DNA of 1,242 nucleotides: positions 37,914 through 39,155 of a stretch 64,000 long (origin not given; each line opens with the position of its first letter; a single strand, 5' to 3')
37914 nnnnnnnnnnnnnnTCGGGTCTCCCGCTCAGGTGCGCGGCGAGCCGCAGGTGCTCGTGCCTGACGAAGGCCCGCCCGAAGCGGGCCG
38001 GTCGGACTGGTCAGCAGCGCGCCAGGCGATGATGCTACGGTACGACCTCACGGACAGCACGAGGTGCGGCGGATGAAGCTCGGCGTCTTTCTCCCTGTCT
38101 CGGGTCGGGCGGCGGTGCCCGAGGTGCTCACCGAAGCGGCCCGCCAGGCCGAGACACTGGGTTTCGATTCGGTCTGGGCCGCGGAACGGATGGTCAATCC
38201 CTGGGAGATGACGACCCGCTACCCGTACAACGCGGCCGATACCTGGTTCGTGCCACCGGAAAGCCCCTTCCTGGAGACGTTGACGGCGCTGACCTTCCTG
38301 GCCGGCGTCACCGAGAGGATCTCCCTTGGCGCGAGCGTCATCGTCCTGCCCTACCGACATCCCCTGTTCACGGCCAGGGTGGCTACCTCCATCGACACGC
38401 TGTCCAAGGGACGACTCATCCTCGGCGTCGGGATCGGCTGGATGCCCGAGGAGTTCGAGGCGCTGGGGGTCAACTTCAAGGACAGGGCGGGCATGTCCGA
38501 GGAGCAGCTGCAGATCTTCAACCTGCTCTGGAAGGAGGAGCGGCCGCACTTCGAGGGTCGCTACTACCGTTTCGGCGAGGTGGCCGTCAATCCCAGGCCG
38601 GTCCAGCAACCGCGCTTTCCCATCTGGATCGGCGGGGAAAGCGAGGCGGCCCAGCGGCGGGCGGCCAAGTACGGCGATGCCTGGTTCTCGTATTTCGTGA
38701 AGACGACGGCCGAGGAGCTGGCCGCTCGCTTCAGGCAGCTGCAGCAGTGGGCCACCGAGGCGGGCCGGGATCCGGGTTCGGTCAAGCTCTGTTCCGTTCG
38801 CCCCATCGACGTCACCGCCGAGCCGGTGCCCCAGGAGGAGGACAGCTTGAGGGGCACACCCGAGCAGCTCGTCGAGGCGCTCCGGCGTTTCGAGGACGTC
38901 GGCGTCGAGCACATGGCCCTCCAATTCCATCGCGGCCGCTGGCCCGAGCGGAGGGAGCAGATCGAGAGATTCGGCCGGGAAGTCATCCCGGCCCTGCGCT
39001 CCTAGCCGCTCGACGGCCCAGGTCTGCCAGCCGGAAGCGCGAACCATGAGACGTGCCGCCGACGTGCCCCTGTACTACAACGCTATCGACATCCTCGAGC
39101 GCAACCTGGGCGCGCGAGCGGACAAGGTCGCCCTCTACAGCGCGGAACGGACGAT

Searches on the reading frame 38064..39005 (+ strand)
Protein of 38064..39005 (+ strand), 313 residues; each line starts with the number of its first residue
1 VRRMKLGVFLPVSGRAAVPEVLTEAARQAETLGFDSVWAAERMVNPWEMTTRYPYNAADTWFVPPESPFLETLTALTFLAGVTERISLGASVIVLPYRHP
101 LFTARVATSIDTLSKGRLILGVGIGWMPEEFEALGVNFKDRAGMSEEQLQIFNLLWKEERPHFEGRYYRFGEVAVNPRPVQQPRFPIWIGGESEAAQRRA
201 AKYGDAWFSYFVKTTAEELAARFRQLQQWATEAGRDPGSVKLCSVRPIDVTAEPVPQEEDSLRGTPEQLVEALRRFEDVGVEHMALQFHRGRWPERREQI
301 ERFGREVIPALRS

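Call 6: search_protein_families(library=pfam, proteins=[window:38064-39005:+], max_evalue=0.01)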
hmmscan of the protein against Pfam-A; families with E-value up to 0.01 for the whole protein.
window:38064-39005:+ (313 aa): 1 family
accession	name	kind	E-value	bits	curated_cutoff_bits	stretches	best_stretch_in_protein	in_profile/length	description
PF00296.26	Bac_luciferase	-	3.3e-53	181.5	27.9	1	4-247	1-227/314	Luciferase-like monooxygenase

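Call 7: search_protein_families(library=ncbifam, proteins=[window:38064-39005:+], max_evalue=0.01)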
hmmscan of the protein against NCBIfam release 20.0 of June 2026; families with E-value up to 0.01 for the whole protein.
window:38064-39005:+ (313 aa): 33 families (the best 25 are shown)
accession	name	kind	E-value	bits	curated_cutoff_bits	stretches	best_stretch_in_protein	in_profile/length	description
TIGR03619.1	F420_Rv2161c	subfamily_domain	8.1e-75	251.6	166.9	1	24-287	2-246/247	TIGR03619 family F420-dependent LLM class oxidoreductase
TIGR03560.1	F420_Rv1855c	subfamily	4.2e-47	160.9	231.4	1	20-241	13-223/227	TIGR03560 family F420-dependent LLM class oxidoreductase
TIGR03571.1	lucif_BA3436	subfamily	4.2e-43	147.7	303.9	1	3-311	10-304/304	TIGR03571 family LLM class oxidoreductase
TIGR04021.1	LLM_DMSO2_sfnG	equivalog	2.6e-32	112.6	382.95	2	71-236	62-227/350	dimethylsulfone monooxygenase SfnG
TIGR03621.1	F420_MSMEG_2516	subfamily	1.4e-26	93.3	213.15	1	73-205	43-171/295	TIGR03621 family F420-dependent LLM class oxidoreductase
TIGR04020.1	seco_metab_LLM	subfamily_domain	1.7e-26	93.2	244.45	1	20-241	19-222/341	MupA/Atu3671 family FMN-dependent luciferase-like monooxygenase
TIGR03854.1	F420_MSMEG_3544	hypoth_equivalog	2.7e-25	89.3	295.6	1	67-236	38-204/290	TIGR03854 family LLM class F420-dependent oxidoreductase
TIGR03856.1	F420_MSMEG_2906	subfamily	4.8e-25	88.5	243.7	1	20-242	16-206/249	LLM class F420-dependent oxidoreductase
TIGR03857.1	F420_MSMEG_2249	hypoth_equivalog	8.4e-21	74.5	218.4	1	79-245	49-211/329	TIGR03857 family LLM class F420-dependent oxidoreductase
TIGR03612.1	RutA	equivalog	1.5e-20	74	498.3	1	70-245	65-243/355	pyrimidine utilization protein A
TIGR03565.1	alk_sulf_monoox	equivalog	3.7e-20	72.3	518.2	1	79-236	62-218/346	FMNH2-dependent alkanesulfonate monooxygenase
TIGR03555.1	F420_mer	equivalog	7.6e-20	71.5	348.7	1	73-242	41-206/325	5,10-methylenetetrahydromethanopterin reductase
TIGR03860.1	FMN_nitrolo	subfamily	7.2e-19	67.9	279.7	2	20-156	29-160/422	NtaA/DmoA family FMN-dependent monooxygenase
TIGR04465.1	ArgArg_F420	equivalog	6.7e-18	64.9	470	1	20-240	60-262/364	F420-dependent hydroxymycolic acid dehydrogenase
NF001939.1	PRK00719.1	subfamily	1.3e-17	63.7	510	1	97-236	79-218/373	alkanesulfonate monooxygenase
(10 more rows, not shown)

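Call 35: search_solved_structures(query=window:38064-39005:+, max_evalue=1e-10)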
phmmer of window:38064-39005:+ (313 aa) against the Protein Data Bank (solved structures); distinct sequences matched with E-value up to 1e-10: 18.
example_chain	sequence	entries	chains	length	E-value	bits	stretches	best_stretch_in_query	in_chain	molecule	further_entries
3rao_A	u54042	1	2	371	1.3e-24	90.2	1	66-228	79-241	Putative Luciferase-like Monooxygenase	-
2b81_A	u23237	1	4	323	5.3e-21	78.3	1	4-310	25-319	Luciferase-like monooxygenase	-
8cbb_A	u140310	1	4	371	3.4e-20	75.7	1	75-295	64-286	Alkanal monooxygenase alpha chain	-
8t0u_A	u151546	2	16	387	1.1e-17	67.4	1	79-209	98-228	FMNH(2)-dependent dimethylsulfone monooxygenase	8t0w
8qpl_A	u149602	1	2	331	8.2e-17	64.6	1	74-243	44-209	5,10-methylenetetrahydromethanopterin reductase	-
8qq8_A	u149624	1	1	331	8.2e-17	64.6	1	74-243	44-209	5,10-methylenetetrahydromethanopterin reductase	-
8qpm_A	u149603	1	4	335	8.5e-17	64.5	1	74-243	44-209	5,10-methylenetetrahydromethanopterin reductase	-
6sgl_AAA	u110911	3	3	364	2e-16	63.3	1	70-245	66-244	Pyrimidine monooxygenase RutA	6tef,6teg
5wan_A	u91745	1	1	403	2.3e-16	63.1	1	70-245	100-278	Pyrimidine monooxygenase RutA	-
6sgg_AAA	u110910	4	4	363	2.3e-16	63.1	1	70-246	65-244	Pyrimidine monooxygenase RutA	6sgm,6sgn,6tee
7bip_A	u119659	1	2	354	2.5e-15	59.7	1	73-204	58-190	Luciferase-like monooxygenase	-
9fp4_A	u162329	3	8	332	7e-15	58.2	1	22-239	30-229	F420-dependent hydroxymycolic acid dehydrogenase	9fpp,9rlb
7jv3_A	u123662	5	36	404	6.1e-14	55.2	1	79-292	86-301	Alkanesulfonate monooxygenase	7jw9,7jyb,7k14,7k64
1brl_A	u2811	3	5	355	1.8e-13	53.6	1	74-293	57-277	BACTERIAL LUCIFERASE | Alkanal monooxygenase alpha chain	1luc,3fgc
5lxe_A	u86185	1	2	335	2.9e-12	49.6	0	73-238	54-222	F420-dependent glucose-6-phosphate dehydrogenase 1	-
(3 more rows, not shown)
